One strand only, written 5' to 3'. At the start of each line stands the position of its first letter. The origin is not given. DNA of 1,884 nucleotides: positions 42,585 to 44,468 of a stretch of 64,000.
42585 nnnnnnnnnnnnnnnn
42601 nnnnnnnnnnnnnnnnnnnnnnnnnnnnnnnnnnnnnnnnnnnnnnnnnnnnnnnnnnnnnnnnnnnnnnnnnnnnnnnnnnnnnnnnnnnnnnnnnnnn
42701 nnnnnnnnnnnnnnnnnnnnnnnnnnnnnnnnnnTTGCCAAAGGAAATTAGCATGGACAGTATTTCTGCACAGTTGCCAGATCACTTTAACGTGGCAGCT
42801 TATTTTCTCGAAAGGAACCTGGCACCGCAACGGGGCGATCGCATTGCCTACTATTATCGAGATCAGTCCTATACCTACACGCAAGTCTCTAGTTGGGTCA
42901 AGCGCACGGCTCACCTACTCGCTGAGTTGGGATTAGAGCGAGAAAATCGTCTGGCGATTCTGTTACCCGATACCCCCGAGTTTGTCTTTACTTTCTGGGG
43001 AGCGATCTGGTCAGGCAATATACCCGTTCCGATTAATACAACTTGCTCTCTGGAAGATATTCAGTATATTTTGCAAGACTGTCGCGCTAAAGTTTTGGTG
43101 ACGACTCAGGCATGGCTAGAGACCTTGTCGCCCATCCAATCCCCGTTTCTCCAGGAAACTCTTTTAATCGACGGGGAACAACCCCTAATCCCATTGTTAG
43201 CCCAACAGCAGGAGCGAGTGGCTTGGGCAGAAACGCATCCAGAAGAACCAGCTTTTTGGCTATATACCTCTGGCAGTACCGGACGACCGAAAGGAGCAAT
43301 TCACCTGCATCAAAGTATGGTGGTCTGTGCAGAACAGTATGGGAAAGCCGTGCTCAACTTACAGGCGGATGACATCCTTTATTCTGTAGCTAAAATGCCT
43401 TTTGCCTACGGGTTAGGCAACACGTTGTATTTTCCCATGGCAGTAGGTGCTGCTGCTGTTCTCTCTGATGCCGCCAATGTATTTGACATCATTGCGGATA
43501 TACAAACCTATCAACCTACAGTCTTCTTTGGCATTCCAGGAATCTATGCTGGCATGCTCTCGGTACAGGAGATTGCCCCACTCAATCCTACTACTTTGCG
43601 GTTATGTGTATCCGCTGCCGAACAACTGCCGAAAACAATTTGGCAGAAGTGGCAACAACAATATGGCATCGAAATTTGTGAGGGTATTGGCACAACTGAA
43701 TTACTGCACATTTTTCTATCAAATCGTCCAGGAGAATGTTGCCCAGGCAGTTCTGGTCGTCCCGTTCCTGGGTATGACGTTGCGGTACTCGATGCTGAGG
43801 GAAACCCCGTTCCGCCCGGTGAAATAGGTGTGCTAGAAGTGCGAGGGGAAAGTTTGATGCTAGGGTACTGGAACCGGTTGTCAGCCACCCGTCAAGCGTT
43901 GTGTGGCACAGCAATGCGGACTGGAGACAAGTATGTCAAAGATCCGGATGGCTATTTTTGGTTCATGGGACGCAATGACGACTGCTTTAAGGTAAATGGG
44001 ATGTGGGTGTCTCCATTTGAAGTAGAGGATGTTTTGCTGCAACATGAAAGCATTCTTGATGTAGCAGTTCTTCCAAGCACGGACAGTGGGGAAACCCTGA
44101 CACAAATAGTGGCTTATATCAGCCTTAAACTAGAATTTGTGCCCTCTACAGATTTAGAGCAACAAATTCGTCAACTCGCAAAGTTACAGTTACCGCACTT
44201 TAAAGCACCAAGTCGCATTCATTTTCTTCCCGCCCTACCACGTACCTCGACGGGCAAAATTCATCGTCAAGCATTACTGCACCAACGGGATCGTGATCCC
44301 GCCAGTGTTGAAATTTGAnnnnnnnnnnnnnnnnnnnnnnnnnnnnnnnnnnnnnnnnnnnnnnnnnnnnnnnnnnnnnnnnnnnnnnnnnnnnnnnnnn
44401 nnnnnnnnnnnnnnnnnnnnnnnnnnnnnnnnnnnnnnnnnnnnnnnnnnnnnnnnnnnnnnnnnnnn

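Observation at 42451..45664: Unusual aryl-starter cassette: free carrier protein + benzoate-CoA-ligase-family ligase + chorismate-utilising enzyme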

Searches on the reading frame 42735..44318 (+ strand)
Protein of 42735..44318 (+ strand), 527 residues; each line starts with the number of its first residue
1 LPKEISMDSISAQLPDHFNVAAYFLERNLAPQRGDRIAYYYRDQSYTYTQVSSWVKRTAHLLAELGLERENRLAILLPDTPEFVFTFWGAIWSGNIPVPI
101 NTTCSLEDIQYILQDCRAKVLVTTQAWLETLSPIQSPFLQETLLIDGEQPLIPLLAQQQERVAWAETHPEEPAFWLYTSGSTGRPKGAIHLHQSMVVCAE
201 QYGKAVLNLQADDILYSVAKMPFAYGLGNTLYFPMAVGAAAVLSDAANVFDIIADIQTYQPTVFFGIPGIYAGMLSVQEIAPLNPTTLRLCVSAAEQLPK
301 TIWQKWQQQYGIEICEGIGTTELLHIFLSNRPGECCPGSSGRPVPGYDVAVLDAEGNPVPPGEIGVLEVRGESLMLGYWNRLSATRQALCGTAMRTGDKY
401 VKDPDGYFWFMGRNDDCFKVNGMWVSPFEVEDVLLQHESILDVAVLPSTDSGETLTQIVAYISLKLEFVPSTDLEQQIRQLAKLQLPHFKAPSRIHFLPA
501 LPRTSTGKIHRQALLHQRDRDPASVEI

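Call 7: search_protein_families(library=pfam, proteins=[window:42735-44318:+])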
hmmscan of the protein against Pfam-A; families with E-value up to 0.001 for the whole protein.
window:42735-44318:+ (527 aa): 2 families
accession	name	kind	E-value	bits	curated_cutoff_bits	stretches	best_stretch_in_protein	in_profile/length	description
PF00501.34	AMP-binding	-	1e-78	265.3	29.9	1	30-379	5-384/384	AMP-binding enzyme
PF13193.12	AMP-binding_C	-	2.7e-12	47.9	24.5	1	429-508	1-76/76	AMP-binding enzyme C-terminal domain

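Call 9: search_protein_families(library=ncbifam, proteins=[window:42735-44318:+], max_evalue=0.001)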
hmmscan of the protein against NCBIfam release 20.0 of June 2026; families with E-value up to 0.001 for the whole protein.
window:42735-44318:+ (527 aa): 105 families (the best 25 are shown)
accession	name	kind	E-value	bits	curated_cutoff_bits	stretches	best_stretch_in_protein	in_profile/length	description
TIGR02262.1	benz_CoA_lig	subfamily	4.8e-149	497.3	375.25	1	17-514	2-505/508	benzoate-CoA ligase family protein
NF004837.0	PRK06187.1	subfamily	1.6e-94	317.1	476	1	29-517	17-521/531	long-chain-fatty-acid--CoA ligase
NF053567.1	HBDA_AROS1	equivalog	2.2e-87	293.6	1000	1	18-514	12-515/523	3-hydroxybenzoate--CoA ligase HbdA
NF003313.0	PRK04319.1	equivalog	6.2e-78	262.4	729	1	10-514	35-557/574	acetate--CoA ligase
TIGR03098.1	ligase_PEP_1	hypoth_equivalog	1.3e-69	235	592.35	1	32-514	12-514/517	acyl-CoA ligase (AMP-forming), exosortase A system-associated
NF006182.0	PRK08316.1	subfamily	4.1e-69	233.4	663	1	30-515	21-514/523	fatty acyl-CoA synthetase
NF004114.0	PRK05605.1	equivalog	1.9e-65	221.3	766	2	159-514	210-565/575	long-chain-fatty-acid--CoA ligase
NF004808.0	PRK06155.1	equivalog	2.1e-65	221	722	1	11-515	13-519/542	ATP-dependent acyl-CoA ligase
NF004822.0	PRK06178.1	equivalog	2.2e-65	221.3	782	2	143-518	186-567/571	acyl-CoA synthetase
NF005702.0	PRK07514.1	subfamily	3e-65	220.5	558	1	37-517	21-499/506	malonyl-CoA synthase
NF047394.1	AcylCoAsynMbcS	equivalog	2e-64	218.1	850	1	42-517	33-519/525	acyl-CoA synthetase MbcS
NF006181.0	PRK08314.1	subfamily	2.2e-61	207.8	705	2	158-517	192-553/563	long-chain-fatty-acid--CoA ligase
NF004716.0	PRK06060.1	equivalog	4.3e-60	203.7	1228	1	19-522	5-494/705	p-hydroxybenzoic acid--AMP ligase FadD22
TIGR01733.1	AA-adenyl-dom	subfamily_domain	8.6e-58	196.1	317.4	1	47-445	1-409/409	amino acid adenylation domain-containing protein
TIGR02188.1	Ac_CoA_lig_AcsA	equivalog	1.2e-57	195.6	724.95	2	157-514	226-601/629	acetate--CoA ligase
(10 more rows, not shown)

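Call 12: search_solved_structures(query=window:42735-44318:+, show_alignments=2)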
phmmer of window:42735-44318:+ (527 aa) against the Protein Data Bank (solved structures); distinct sequences matched with E-value up to 0.001: 227 (the best 60 are shown).
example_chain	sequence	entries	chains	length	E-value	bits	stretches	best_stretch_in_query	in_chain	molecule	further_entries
4wv3_A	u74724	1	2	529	2.6e-111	376.5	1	12-514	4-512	Anthranilate-CoA ligase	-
2v7b_A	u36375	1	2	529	4.3e-109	369.2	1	15-514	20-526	BENZOATE-COENZYME A LIGASE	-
4eat_A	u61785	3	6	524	3.8e-100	339.7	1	14-513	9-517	Benzoate-coenzyme A ligase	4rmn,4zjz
4rm3_A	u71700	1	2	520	4.8e-100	339.4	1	15-513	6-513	Benzoate-coenzyme A ligase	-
4rlf_A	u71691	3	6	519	5.2e-100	339.3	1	15-513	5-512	Benzoate-coenzyme A ligase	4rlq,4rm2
6m2o_A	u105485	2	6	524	4.6e-98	332.8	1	14-513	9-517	Benzoate-coenzyme A ligase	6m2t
6m2u_A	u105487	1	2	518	6.4e-98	332.4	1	15-513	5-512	Benzoate-coenzyme A ligase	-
5oe3_A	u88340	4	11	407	7.6e-63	216.6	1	35-415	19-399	Anthranilate--CoA ligase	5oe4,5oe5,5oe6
9g79_B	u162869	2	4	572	1.7e-59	205.6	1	19-514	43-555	Acetyl-coenzyme A synthetase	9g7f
6mfy_A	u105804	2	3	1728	1.8e-55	192.3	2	33-515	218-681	Linear gramicidin synthase subunit A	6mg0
6mfz_A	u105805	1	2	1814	2.7e-55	191.7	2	33-515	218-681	Linear gramicidin synthase subunit A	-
9be3_A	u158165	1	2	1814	2.7e-55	191.7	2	33-515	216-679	Linear gramicidin synthase subunit A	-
9be4_A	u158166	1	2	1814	2.7e-55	191.7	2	33-515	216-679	Linear gramicidin synthase subunit A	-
9meh_A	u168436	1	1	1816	2.7e-55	191.7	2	33-515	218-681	Linear gramicidin synthase subunit A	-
2wd9_A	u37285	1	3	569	1.1e-53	186.3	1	46-514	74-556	ACYL-COENZYME A SYNTHETASE ACSM2A, MITOCHONDRIAL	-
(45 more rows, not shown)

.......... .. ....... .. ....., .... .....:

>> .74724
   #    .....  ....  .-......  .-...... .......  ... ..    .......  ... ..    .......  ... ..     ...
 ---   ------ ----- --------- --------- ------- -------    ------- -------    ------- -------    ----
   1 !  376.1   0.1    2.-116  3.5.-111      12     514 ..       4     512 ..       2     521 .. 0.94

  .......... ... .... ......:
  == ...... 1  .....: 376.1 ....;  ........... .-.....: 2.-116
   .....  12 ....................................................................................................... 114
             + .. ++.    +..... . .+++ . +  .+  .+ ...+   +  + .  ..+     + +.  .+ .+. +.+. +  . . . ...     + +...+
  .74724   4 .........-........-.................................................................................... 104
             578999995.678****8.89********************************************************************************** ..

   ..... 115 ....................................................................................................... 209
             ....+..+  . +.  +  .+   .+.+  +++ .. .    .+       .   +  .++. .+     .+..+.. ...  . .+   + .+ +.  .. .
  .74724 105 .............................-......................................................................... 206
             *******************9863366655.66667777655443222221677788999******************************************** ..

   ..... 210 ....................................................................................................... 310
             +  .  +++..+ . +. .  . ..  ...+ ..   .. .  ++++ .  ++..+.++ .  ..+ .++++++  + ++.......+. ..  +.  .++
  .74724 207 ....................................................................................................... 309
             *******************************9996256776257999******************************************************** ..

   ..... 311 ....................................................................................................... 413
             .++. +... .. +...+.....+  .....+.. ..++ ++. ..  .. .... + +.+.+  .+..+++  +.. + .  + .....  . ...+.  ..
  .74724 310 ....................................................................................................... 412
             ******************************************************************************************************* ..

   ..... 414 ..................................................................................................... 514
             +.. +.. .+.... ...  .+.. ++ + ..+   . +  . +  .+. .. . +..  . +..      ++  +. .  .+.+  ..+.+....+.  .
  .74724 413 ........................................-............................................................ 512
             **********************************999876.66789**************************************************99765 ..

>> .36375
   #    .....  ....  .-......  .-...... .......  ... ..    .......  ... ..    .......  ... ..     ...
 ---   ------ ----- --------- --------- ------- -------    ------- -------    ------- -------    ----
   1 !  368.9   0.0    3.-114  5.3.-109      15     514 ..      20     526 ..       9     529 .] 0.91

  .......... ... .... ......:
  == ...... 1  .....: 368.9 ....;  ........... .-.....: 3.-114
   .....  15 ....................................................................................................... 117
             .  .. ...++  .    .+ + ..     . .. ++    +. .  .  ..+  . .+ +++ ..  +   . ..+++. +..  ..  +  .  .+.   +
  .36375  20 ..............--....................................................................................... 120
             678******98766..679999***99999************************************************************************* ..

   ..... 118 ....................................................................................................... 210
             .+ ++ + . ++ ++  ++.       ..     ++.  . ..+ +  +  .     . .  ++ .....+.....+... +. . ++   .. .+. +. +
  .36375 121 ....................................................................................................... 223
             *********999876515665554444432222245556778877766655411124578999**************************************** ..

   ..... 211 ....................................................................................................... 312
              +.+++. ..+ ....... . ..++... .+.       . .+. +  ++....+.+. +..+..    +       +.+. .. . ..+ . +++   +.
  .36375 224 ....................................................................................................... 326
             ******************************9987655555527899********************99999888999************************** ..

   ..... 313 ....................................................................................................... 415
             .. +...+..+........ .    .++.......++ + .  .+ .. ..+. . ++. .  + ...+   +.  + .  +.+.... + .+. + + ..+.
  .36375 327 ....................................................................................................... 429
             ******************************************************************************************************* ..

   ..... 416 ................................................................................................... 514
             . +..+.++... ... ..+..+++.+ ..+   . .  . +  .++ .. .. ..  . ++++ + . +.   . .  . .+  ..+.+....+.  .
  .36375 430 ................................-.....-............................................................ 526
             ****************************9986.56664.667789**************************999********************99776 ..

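Call 22: find_homologous_proteins(query=window:42753-44318:+, max_evalue=1e-60)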
Query window:42753-44318:+ (521 aa): 7396 proteins with E <= 1e-60 among 8000 candidates; the best 120 are listed.
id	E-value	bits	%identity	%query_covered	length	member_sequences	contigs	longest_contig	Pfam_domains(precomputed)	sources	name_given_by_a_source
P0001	0.0e+0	1126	94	100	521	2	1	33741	PF00501.35,PF13193.13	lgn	-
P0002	0.0e+0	1026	86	98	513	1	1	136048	PF00501.35,PF13193.13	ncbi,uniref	ncbi:benzoate-CoA ligase family protein [Pantanalinema rosaneae CENA516]|uniref:benzoate-CoA ligase 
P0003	6.4e-271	918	77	98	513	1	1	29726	PF00501.35,PF13193.13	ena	-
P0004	1.7e-268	910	75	98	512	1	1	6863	PF00501.35,PF13193.13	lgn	-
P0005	1.7e-267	907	76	98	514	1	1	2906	PF00501.35,PF13193.13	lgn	-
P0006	8.7e-264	895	75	98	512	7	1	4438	PF00501.35,PF13193.13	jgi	jgi:benzoate-CoA ligase family protein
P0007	7.0e-263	892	73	98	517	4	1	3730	PF00501.35,PF13193.13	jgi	jgi:benzoate-CoA ligase family protein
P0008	1.9e-262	890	74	98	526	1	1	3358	PF00501.35,PF13193.13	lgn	-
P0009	2.1e-262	890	75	98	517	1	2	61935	PF00501.35,PF13193.13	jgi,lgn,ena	-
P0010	1.7e-261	887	75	98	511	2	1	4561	PF00501.35,PF13193.13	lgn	-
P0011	3.3e-259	880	75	98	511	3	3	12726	PF00501.35,PF13193.13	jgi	jgi:benzoate-CoA ligase family protein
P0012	9.3e-259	878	72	98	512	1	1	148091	PF00501.35,PF13193.13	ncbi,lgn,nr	ncbi:MAG: benzoate-CoA ligase family protein [Oscillatoriophycideae cyanobacterium NC_groundwater_15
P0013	1.0e-258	878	74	98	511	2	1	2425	PF00501.35,PF13193.13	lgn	-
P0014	6.7e-258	875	74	98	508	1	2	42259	PF00501.35,PF13193.13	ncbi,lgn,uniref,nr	ncbi:benzoate-CoA ligase family protein [Chamaesiphon sp. VAR_48_metabat_135_sub]|uniref:benzoate-Co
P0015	2.0e-257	874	74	98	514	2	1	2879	PF00501.35,PF13193.13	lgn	-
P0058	3.4e-238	810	69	97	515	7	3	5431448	PF00501.35,PF13193.13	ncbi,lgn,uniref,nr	ncbi:benzoate-CoA ligase family [Gloeocapsa sp. PCC 7428]|uniref:benzoate-CoA ligase family protein 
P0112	2.2e-230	784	66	98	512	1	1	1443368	PF00501.35,PF13193.13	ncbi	ncbi:benzoate-CoA ligase family protein [Leptothoe sp. EHU-05/26/07-4]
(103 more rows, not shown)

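Call 25: find_related_loci(query=A1, collection=genome_contigs, flank=10000)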
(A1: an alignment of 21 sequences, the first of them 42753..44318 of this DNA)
Query A1 (521 aa) in genome_contigs; peptide patterns used: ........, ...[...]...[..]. (x = any residue, [..] = any of these).
229 stretches matched a pattern; 208 encode a relative of the query (tblastn E <= 1e-3); the best 80 are kept; 80 distinct loci.
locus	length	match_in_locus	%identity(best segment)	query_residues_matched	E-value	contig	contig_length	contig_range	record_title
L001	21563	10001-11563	84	1-521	0e+0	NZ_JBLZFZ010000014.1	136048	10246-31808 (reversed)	Pantanalinema rosaneae CENA516 NODE_19_length_136099_cov_288.160580, whole genome shotgun sequence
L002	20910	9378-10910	72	1-511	0e+0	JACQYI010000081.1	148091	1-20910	MAG: Oscillatoriophycideae cyanobacterium NC_groundwater_1537_Pr4_S-0.65um_50_18 SR1-18-Sp65_coassembly_scaffold_780263,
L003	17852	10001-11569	73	1-510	0e+0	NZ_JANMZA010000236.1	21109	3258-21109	MAG: Chamaesiphon sp. OTE_8_metabat_110 OTE_8_k141_423446, whole genome shotgun sequence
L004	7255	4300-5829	74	1-510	0e+0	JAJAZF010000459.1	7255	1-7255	MAG: Chamaesiphon sp. isolate CAN_BIN30 c_000000101929, whole genome shotgun sequence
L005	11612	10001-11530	72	1-511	0e+0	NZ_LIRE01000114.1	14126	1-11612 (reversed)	Pseudanabaena sp. 'Roaring Creek' contig-197, whole genome shotgun sequence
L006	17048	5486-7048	70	1-511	0e+0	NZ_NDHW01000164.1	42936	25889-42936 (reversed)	Pseudanabaena sp. SR411 Contig_170.187, whole genome shotgun sequence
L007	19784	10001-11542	72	1-508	0e+0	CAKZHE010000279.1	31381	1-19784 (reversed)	MAG TPA_asm: uncultured cyanobacterium isolate ERR2114811_bin.3_CONCOCT_v1.1_MAG genome assembly, contig: ERZ1034369.156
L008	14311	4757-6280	72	1-508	0e+0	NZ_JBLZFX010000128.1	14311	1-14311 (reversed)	Alkalinema pantanalense CENA528 NODE_128_size14311_pilon, whole genome shotgun sequence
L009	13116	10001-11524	72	1-509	0e+0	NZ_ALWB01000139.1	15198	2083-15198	Pseudanabaena biceps PCC 7429 scaffold_00139, whole genome shotgun sequence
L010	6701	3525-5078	72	1-510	0e+0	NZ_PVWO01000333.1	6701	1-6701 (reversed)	Chamaesiphon polymorphus CCALA 037 NODE_789_length_6701_cov_5.89583_ID_112944, whole genome shotgun sequence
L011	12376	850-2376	72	3-510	0e+0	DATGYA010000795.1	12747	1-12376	MAG TPA_asm: Kamptonema sp. isolate SMAG_U10623 k141_177346, whole genome shotgun sequence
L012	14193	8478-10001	71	1-508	0e+0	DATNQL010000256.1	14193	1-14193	MAG TPA_asm: Stenomitos sp. isolate SMAG_U16506 k141_284906, whole genome shotgun sequence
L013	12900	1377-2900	71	1-508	0e+0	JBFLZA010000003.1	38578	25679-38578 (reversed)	MAG: Cyanobacteriota bacterium isolate MAG099 MAG099_3, whole genome shotgun sequence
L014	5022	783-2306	70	1-508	0e+0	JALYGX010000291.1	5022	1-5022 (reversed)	MAG: Cyanobacteriota bacterium isolate GDC bin22 SD1469-71_k127_337899, whole genome shotgun sequence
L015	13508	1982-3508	71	3-509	0e+0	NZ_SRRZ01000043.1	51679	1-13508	Microcoleus asticus IPMA8 template.sbt_43, whole genome shotgun sequence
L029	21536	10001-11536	67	1-512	0e+0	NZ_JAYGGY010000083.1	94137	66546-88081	Anabaena cylindrica UHCC 0172 NODE_12_length_94137_cov_80.748273, whole genome shotgun sequence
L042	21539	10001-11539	66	1-513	0e+0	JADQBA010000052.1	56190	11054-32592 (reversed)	MAG: Stigonema ocellatum SAG 48.90 = DSM 106950 isolate JP211 k141_82128, whole genome shotgun sequence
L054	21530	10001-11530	66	1-509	0e+0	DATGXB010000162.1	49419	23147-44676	MAG TPA_asm: Nostocaceae cyanobacterium isolate SMAG_U10597 k141_110206, whole genome shotgun sequence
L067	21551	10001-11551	62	1-512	0e+0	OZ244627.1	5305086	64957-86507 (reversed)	MAG: Waterburya sp. isolate 931cca96-b6c3-400e-9fe1-dcb443d0ee94 genome assembly, chromosome: 1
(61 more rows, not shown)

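Call 35: search_protein_families(library=pfam, proteins=[L067:6632-7960:+, L067:7957-9180:+, L067:9227-9532:+, L067:9423-9980:+, L067:11586-12023:+, L067:12024-12359:+, L067:12304-13125:+, L067:13404-13892:+, L067:15357-15716:+, L067:15737-16570:+], max_evalue=0.01)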
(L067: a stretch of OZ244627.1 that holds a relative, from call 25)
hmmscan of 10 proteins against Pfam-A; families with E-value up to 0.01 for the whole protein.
L067:6632-7960:+ (442 aa): 2 families
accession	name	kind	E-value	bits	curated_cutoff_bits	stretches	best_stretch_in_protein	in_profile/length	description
PF00109.32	ketoacyl-synt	-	1.3e-35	123.7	20.8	1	1-253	1-252/252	Beta-ketoacyl synthase, N-terminal domain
PF02801.28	Ketoacyl-synt_C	-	2.5e-29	102.1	20.8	1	261-376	1-119/119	Beta-ketoacyl synthase, C-terminal domain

L067:7957-9180:+ (407 aa): 2 families
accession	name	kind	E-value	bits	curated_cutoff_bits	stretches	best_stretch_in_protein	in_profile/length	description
PF00109.32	ketoacyl-synt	-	3.5e-40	138.6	20.8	1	9-251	2-252/252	Beta-ketoacyl synthase, N-terminal domain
PF02801.28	Ketoacyl-synt_C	-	1.1e-21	77.4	20.8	1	264-364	6-115/119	Beta-ketoacyl synthase, C-terminal domain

L067:9227-9532:+ (101 aa): 1 family
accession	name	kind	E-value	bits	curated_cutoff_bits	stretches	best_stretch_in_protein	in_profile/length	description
PF00550.31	PP-binding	-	0.0059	17.3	20.8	1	13-65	11-63/67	Phosphopantetheine attachment site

L067:9423-9980:+ (185 aa): 1 family
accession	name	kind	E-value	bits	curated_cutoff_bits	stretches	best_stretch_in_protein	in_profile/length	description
PF01648.25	ACPS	-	2.5e-13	50.5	25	1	67-162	1-99/111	4'-phosphopantetheinyl transferase superfamily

L067:11586-12023:+ (145 aa): 6 families
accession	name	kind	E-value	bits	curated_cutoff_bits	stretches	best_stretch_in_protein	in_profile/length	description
PF07883.17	Cupin_2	-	1.3e-15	57.3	27.2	1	57-123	3-67/70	Cupin domain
PF00190.28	Cupin_1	-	2.8e-11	43.6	22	1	30-125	9-112/151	Cupin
PF14667.12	Polysacc_synt_C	-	1.4e-05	25.6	28.7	1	66-125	32-98/111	Polysaccharide biosynthesis C-terminal domain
PF05899.18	Cupin_3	-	0.00059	19.9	23.5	1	73-108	25-60/74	EutQ-like cupin domain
PF12973.13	Cupin_7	-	0.0018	18.5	27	1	35-129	19-104/105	ChrR Cupin-like domain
PF12852.13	Cupin_6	-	0.0042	17.3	26.7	1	74-136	35-97/183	Cupin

L067:12024-12359:+ (111 aa): 1 family
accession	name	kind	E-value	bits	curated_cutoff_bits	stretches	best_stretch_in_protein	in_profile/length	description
PF02627.25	CMD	-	4e-12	46.4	23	1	9-87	1-79/84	Carboxymuconolactone decarboxylase family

L067:12304-13125:+ (273 aa): 1 family
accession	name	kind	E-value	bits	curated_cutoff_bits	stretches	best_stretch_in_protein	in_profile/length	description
PF04199.19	Cyclase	-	3.1e-36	125.1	23.1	1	71-202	19-142/142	Putative cyclase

L067:13404-13892:+ (162 aa): 2 families
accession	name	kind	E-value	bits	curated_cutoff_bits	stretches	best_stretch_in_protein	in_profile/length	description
PF03364.25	Polyketide_cyc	-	3.8e-09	37.3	23.4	1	18-140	5-120/126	Polyketide cyclase / dehydrase and lipid transport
PF10604.15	Polyketide_cyc2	-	3.3e-06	27.9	27.4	1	11-150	7-142/142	Polyketide cyclase / dehydrase and lipid transport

L067:15357-15716:+ (119 aa): 0 families

L067:15737-16570:+ (277 aa): 7 families
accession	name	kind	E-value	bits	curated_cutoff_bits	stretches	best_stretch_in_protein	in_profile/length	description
PF00561.26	Abhydrolase_1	-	7.5e-28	98.3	25.8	2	42-147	2-113/245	alpha/beta hydrolase fold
PF12697.13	Abhydrolase_6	-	2.8e-24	87.4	26.3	1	44-262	2-216/217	Alpha/beta hydrolase family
PF12146.15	Hydrolase_4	-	1.1e-17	64.6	27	1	39-255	3-237/239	Serine aminopeptidase, S33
PF03096.20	Ndr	-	7.8e-13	48.2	23.3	1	58-273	47-281/283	Ndr family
PF00975.26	Thioesterase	-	1.6e-06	29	26.4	1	44-129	4-89/226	Thioesterase domain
PF06342.18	DUF1057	-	0.0028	17.2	21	1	38-127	33-125/297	Alpha/beta hydrolase of unknown function (DUF1057)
PF08386.16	Abhydrolase_4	-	0.0064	17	21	0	210-265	33-88/103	TAP-like protein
